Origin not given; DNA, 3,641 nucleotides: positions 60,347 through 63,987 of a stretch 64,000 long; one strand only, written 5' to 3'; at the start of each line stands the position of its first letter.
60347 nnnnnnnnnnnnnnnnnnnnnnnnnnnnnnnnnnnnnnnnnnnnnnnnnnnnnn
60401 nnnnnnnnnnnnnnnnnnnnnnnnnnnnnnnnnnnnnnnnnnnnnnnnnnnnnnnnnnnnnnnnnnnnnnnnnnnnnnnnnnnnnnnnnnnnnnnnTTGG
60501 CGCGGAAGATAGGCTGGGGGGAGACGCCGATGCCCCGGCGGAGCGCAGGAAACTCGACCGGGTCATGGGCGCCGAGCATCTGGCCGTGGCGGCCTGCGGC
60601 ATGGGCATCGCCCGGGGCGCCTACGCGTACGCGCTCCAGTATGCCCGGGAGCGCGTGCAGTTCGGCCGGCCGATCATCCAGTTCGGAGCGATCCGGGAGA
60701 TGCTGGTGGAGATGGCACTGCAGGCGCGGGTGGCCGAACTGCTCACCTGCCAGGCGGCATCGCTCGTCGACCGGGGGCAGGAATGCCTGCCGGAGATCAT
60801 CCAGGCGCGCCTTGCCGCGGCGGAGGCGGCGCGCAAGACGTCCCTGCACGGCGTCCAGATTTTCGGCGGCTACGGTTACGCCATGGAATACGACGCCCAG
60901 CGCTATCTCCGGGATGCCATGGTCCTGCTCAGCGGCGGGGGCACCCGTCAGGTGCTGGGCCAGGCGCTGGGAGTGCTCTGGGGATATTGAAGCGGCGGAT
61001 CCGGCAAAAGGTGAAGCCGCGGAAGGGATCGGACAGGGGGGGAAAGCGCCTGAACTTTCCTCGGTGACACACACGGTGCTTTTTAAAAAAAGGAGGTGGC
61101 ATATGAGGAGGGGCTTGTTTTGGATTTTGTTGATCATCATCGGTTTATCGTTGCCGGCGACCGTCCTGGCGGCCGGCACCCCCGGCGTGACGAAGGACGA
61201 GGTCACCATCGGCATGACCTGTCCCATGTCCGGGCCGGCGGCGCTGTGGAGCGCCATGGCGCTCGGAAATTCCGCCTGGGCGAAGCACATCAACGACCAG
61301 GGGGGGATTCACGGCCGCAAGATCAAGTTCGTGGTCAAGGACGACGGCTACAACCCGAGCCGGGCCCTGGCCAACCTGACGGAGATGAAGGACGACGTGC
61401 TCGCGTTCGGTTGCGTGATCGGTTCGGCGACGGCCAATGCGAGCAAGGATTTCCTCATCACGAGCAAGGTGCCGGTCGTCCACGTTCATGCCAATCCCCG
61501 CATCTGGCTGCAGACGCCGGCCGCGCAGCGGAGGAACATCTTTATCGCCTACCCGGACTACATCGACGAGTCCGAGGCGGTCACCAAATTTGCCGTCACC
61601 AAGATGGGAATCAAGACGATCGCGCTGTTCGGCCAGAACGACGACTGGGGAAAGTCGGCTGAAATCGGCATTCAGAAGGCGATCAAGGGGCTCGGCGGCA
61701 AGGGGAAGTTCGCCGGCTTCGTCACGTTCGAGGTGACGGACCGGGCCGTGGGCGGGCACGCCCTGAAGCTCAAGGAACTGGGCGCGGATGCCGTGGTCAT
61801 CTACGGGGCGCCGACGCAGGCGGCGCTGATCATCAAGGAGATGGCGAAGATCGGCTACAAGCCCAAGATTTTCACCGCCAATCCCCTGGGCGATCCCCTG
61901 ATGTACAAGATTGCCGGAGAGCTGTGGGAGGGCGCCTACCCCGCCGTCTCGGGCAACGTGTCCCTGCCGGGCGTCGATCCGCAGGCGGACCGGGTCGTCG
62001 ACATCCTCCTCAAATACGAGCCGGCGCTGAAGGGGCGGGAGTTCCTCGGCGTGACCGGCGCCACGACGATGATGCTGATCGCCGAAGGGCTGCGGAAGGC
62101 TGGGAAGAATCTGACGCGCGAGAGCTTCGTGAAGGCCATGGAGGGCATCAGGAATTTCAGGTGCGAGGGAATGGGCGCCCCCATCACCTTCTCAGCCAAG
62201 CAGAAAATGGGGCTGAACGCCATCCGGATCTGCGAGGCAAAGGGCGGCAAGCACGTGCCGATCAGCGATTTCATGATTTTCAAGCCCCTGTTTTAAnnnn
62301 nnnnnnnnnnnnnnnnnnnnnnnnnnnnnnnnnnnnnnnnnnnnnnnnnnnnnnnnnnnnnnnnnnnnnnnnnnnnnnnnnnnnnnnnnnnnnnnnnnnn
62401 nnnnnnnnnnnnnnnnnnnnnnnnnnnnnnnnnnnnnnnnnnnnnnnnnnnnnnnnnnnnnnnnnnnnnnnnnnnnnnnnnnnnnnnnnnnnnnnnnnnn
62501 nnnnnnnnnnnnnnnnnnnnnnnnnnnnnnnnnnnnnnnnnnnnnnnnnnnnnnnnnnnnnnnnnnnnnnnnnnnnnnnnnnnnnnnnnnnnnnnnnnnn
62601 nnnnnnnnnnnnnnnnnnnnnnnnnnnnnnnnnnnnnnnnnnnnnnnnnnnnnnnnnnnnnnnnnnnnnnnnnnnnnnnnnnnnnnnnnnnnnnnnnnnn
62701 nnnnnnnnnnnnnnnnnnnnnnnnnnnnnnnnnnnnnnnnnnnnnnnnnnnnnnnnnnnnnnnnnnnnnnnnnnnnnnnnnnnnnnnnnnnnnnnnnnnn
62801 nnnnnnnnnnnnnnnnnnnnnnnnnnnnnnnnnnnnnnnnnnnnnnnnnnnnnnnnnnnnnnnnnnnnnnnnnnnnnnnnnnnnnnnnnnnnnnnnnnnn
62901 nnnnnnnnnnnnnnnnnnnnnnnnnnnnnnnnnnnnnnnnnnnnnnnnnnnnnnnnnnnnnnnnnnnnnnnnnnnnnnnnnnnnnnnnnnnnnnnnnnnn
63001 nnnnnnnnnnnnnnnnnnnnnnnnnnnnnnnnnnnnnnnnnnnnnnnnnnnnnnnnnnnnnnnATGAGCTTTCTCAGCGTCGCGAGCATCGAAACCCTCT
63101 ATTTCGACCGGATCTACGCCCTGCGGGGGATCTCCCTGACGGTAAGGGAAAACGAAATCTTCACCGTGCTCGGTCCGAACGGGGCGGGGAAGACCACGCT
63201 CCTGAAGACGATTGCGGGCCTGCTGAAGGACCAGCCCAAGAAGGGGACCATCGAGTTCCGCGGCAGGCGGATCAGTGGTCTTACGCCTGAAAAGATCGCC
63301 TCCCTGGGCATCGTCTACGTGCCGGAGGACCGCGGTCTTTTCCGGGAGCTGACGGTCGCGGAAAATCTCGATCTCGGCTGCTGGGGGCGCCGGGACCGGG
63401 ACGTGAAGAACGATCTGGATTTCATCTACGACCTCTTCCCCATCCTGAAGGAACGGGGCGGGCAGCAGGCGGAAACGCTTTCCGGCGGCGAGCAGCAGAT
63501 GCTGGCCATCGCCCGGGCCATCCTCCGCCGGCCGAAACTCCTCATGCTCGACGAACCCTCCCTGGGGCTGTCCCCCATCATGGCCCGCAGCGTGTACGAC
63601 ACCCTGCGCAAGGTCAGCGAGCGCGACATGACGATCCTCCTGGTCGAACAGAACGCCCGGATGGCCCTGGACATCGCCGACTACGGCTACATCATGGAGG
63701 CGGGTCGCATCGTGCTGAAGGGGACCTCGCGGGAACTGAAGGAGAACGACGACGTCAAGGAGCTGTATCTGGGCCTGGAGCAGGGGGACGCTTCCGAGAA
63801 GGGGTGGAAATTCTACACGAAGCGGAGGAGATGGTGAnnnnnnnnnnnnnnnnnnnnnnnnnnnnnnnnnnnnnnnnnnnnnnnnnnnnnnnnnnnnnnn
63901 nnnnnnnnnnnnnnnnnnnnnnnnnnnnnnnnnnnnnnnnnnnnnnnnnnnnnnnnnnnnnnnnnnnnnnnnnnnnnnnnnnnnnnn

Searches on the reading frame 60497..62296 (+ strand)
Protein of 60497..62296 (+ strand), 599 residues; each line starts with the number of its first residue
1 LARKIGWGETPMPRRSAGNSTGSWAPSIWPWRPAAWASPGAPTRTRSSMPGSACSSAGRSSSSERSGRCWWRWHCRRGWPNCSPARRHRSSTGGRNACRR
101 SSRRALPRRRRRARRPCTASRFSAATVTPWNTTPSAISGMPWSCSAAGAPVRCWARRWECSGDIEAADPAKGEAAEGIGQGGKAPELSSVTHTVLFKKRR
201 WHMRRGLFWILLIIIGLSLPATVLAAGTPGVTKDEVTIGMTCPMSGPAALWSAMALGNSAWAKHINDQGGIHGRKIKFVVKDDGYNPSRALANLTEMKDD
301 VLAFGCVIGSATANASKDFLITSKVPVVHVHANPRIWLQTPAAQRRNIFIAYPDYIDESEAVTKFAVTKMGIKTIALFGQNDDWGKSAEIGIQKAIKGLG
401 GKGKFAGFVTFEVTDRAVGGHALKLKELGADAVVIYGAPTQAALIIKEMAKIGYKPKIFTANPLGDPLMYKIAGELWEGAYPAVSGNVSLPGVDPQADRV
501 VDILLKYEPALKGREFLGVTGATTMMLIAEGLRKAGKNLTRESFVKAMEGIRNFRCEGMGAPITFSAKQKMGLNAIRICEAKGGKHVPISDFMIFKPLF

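Call 41: search_protein_families(library=pfam, proteins=[window:60497-62296:+], max_evalue=0.0001)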
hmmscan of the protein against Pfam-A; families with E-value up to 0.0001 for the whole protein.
window:60497-62296:+ (599 aa): 2 families
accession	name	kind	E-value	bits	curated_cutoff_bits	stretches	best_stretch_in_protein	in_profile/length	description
PF13458.12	Peripla_BP_6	-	2.8e-55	188.8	31.7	1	235-584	1-342/343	Periplasmic binding protein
PF01094.35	ANF_receptor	-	1.5e-05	24.7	25.4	1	263-457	11-205/353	Receptor family ligand binding region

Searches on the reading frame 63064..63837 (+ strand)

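Call 41: search_protein_families(library=pfam, proteins=[window:63064-63837:+], max_evalue=0.0001)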
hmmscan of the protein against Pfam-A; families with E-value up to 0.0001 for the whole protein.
window:63064-63837:+ (257 aa): 2 families
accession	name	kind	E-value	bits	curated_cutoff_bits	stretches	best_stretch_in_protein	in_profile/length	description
PF00005.33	ABC_tran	-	2.1e-32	113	25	1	20-166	1-136/137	ABC transporter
PF13304.12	AAA_21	-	7.3e-12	46.4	27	1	130-193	229-295/304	AAA domain, putative AbiEii toxin, Type IV TA system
